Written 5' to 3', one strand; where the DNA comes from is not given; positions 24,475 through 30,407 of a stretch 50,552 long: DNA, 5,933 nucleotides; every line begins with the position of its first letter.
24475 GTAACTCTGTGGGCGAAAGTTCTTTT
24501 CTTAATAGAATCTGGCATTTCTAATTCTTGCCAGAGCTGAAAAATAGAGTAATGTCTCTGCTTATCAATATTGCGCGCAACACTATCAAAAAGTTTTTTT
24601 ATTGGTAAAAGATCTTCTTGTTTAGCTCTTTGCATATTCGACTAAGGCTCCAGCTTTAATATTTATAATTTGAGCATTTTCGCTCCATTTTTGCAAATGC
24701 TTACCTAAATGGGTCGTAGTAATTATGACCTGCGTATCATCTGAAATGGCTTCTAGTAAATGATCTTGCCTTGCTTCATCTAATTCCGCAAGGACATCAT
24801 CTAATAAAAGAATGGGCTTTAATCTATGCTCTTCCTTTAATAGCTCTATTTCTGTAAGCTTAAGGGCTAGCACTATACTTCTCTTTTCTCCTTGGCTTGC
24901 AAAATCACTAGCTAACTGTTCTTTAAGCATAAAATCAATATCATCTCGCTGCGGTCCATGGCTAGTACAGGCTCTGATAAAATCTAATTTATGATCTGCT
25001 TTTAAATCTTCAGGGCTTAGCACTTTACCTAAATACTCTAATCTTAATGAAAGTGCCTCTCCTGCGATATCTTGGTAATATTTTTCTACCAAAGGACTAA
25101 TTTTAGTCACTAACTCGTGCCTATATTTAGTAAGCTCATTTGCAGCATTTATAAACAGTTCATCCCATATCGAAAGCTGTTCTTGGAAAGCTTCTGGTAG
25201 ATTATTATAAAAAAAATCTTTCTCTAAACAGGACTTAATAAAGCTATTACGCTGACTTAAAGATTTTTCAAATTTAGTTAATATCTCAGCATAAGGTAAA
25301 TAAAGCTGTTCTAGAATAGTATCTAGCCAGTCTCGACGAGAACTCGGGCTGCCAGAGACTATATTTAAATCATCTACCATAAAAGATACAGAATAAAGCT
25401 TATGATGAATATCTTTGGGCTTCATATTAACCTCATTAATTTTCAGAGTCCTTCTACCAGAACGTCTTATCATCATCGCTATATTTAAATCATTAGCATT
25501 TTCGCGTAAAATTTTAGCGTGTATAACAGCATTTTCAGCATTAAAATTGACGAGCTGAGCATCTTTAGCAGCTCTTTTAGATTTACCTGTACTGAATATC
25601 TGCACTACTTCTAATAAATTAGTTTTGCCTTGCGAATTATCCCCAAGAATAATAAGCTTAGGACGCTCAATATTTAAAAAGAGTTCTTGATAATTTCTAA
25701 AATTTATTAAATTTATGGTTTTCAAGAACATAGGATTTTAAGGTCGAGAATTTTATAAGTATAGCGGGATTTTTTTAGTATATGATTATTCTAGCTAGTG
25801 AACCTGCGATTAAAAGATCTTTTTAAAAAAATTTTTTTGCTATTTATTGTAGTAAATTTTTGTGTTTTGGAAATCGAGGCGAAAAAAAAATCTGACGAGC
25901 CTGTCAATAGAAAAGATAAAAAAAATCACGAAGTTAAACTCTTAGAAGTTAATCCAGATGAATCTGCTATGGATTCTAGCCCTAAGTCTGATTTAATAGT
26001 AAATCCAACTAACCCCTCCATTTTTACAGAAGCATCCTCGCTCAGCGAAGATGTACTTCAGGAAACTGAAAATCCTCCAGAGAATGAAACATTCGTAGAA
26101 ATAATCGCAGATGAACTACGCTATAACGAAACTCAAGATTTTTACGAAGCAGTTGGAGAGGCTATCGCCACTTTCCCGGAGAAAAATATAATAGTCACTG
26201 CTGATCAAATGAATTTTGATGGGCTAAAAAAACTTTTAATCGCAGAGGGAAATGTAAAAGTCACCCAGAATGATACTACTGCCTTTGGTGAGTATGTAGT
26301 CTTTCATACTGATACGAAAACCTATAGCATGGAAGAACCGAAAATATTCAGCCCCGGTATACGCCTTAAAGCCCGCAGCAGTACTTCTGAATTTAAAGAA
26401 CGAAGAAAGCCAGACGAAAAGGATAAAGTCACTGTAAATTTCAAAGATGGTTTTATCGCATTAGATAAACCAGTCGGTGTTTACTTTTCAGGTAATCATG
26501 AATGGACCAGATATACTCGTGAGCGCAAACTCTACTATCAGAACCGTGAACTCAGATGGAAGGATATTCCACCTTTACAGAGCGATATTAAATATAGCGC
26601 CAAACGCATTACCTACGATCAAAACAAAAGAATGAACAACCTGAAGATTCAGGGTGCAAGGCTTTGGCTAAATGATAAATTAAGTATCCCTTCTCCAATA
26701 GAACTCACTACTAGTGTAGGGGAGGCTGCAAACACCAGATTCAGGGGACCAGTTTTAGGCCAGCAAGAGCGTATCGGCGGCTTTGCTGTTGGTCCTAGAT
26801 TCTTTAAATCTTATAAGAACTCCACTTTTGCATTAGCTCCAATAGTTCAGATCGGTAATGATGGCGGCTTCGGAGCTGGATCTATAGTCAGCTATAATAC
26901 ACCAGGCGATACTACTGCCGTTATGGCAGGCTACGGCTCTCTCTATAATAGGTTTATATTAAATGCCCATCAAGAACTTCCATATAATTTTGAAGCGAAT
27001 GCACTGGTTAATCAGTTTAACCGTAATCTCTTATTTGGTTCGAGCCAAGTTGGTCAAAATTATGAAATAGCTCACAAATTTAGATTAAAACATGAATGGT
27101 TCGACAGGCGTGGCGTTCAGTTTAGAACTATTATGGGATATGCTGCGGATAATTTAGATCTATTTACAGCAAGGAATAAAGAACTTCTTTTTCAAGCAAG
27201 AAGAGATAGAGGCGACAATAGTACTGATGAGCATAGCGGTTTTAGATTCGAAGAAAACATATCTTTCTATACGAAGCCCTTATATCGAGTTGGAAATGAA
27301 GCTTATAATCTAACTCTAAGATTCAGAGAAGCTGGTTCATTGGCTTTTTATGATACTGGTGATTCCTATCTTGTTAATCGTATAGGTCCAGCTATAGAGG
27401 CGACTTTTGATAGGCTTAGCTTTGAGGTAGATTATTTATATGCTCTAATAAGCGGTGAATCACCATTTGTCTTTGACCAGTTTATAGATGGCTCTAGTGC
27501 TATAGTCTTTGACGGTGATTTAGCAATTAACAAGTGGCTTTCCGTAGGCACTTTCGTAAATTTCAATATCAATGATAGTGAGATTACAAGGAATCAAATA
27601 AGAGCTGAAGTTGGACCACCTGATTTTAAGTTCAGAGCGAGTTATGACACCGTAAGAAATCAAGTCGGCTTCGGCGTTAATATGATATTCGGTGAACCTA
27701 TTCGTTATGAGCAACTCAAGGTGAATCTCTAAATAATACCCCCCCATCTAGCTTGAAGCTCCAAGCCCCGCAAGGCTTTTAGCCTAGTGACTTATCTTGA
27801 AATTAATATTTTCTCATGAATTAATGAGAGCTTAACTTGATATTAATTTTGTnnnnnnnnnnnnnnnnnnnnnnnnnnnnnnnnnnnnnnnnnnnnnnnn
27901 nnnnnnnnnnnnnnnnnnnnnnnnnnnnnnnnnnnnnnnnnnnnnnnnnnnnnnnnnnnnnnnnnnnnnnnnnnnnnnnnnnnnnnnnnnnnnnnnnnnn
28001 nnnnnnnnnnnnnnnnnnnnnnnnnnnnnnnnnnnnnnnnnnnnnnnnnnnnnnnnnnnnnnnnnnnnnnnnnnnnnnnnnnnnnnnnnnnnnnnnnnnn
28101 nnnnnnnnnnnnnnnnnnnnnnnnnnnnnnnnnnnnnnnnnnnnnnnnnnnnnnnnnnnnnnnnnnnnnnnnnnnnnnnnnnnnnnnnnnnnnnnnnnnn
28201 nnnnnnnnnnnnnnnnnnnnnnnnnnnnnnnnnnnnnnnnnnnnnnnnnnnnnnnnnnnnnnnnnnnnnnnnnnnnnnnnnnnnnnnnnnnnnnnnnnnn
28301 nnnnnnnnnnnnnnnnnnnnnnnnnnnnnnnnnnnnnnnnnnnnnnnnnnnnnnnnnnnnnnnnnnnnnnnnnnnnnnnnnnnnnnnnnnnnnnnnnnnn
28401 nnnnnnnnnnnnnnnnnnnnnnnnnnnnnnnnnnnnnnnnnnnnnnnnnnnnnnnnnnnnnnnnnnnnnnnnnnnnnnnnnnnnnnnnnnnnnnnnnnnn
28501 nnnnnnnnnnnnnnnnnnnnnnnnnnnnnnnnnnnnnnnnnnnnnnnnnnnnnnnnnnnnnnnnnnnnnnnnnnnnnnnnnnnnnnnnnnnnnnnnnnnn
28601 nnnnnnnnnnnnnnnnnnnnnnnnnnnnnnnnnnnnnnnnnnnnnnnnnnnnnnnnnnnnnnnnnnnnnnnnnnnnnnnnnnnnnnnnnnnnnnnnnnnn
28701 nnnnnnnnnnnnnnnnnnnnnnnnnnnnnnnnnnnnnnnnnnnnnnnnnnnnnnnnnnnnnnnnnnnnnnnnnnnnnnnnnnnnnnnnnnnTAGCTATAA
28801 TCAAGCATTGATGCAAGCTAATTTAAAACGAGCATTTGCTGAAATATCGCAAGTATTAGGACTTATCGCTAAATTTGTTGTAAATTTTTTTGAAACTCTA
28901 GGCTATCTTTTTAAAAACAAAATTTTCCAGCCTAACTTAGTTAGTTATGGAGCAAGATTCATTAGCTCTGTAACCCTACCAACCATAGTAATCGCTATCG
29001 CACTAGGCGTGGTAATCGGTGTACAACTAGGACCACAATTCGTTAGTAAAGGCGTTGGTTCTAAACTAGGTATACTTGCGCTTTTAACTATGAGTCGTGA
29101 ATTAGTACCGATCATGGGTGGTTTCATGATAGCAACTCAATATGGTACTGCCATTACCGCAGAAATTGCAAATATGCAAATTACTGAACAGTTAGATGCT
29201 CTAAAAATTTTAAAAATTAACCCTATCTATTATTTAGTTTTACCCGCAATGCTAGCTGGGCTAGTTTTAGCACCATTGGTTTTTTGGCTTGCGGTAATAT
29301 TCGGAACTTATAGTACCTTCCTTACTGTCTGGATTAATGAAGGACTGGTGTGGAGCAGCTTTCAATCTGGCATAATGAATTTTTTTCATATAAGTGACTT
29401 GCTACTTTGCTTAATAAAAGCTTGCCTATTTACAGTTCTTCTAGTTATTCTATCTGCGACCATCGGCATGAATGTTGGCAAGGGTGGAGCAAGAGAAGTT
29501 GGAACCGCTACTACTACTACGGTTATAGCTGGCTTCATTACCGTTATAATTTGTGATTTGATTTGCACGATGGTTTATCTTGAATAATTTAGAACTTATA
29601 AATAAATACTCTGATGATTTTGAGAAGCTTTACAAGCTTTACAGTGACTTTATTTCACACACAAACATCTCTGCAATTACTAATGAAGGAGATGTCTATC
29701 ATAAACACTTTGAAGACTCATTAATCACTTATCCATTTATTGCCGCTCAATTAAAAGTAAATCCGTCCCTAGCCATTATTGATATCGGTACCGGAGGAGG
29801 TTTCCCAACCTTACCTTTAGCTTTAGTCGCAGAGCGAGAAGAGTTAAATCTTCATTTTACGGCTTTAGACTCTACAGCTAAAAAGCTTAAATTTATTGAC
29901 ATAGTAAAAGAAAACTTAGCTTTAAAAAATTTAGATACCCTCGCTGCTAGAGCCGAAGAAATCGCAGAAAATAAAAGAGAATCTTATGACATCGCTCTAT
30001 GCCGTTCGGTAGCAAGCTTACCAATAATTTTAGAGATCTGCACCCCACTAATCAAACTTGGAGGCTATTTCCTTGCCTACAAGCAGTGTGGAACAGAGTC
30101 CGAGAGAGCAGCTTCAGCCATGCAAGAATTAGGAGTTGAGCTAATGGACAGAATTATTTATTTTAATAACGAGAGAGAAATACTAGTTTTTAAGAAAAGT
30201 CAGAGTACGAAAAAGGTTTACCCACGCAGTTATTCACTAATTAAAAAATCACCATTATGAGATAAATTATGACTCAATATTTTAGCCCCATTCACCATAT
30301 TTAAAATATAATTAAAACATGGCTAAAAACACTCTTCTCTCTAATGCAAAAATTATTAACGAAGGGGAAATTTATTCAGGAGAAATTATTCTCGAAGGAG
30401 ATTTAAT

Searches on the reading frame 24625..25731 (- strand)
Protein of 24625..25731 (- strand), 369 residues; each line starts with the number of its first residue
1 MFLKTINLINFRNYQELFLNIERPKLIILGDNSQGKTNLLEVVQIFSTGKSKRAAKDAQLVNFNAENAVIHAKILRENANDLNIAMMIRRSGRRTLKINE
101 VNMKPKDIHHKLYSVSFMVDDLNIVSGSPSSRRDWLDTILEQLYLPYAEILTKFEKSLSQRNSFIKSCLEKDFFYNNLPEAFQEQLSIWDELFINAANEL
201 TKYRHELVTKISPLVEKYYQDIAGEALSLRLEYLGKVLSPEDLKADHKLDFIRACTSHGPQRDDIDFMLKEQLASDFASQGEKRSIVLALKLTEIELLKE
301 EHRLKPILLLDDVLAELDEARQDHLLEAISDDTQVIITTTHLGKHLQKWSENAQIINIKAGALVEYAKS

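Call 74: search_protein_families(library=pfam, proteins=[window:24625-25731:-], max_evalue=0.00001)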
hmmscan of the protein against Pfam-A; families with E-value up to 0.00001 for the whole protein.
window:24625-25731:- (369 aa): 2 families
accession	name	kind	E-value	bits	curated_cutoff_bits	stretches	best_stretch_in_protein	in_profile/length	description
PF02463.25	SMC_N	-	2.5e-19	70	40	1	2-354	1-210/220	RecF/RecN/SMC N terminal domain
PF13175.12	AAA_15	-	7e-07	29.6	32.1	0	1-184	1-141/374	AAA ATPase domain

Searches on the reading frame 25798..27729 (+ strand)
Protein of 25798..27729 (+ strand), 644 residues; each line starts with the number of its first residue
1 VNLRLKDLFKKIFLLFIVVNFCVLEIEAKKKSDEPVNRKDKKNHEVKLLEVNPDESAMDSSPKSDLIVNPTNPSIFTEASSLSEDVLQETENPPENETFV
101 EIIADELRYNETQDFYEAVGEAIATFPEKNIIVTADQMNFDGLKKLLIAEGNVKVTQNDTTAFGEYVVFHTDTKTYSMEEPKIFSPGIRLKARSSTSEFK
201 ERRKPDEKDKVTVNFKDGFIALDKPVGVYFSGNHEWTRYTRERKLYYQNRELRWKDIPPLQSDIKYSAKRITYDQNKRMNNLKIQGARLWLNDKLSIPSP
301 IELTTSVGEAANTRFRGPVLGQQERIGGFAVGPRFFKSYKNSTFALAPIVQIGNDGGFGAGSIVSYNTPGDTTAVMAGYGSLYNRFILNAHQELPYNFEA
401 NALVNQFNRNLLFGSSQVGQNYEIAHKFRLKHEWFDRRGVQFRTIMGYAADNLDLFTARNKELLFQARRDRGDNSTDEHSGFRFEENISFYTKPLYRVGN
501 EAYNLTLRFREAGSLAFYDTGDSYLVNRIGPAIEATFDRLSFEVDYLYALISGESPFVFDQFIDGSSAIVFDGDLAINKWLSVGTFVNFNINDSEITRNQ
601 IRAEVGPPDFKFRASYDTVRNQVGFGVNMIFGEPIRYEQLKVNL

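Call 74: search_protein_families(library=pfam, proteins=[window:25798-27729:+], max_evalue=0.00001)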
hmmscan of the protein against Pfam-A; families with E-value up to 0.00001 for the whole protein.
window:25798-27729:+ (644 aa): 0 families

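Call 76: search_protein_families(library=ncbifam, proteins=[window:25798-27729:+], max_evalue=0.001)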
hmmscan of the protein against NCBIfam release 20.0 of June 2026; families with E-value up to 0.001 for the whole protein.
window:25798-27729:+ (644 aa): 1 family
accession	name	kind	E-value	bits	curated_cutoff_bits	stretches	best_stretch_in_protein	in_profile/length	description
TIGR03002.1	outer_YhbN_LptA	equivalog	5.7e-05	23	71.7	0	128-174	7-54/142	lipopolysaccharide transport periplasmic protein LptA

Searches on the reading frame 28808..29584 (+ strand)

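Call 75: search_protein_families(library=pfam, proteins=[window:28808-29584:+], max_evalue=0.00001)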
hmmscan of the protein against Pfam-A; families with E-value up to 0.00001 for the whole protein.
window:28808-29584:+ (259 aa): 1 family
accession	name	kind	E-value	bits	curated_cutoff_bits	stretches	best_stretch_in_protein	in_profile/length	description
PF02405.21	MlaE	-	2.7e-45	155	22.5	1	54-255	11-211/212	Permease MlaE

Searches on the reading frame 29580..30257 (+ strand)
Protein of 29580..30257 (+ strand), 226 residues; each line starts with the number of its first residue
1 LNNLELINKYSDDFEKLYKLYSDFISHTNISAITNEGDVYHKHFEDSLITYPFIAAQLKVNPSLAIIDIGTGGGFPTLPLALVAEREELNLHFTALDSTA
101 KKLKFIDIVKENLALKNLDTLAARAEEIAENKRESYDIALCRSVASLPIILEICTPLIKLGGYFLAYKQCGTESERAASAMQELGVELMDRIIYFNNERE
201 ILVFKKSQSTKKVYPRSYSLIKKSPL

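Call 75: search_protein_families(library=pfam, proteins=[window:29580-30257:+], max_evalue=0.00001)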
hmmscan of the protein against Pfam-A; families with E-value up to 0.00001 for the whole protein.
window:29580-30257:+ (226 aa): 2 families
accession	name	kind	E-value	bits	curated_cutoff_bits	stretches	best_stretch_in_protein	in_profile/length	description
PF02527.21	GidB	-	6.9e-33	114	27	1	14-187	5-169/184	rRNA small subunit methyltransferase G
PF13847.12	Methyltransf_31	-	3e-08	33.9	27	1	64-176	5-118/145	Methyltransferase domain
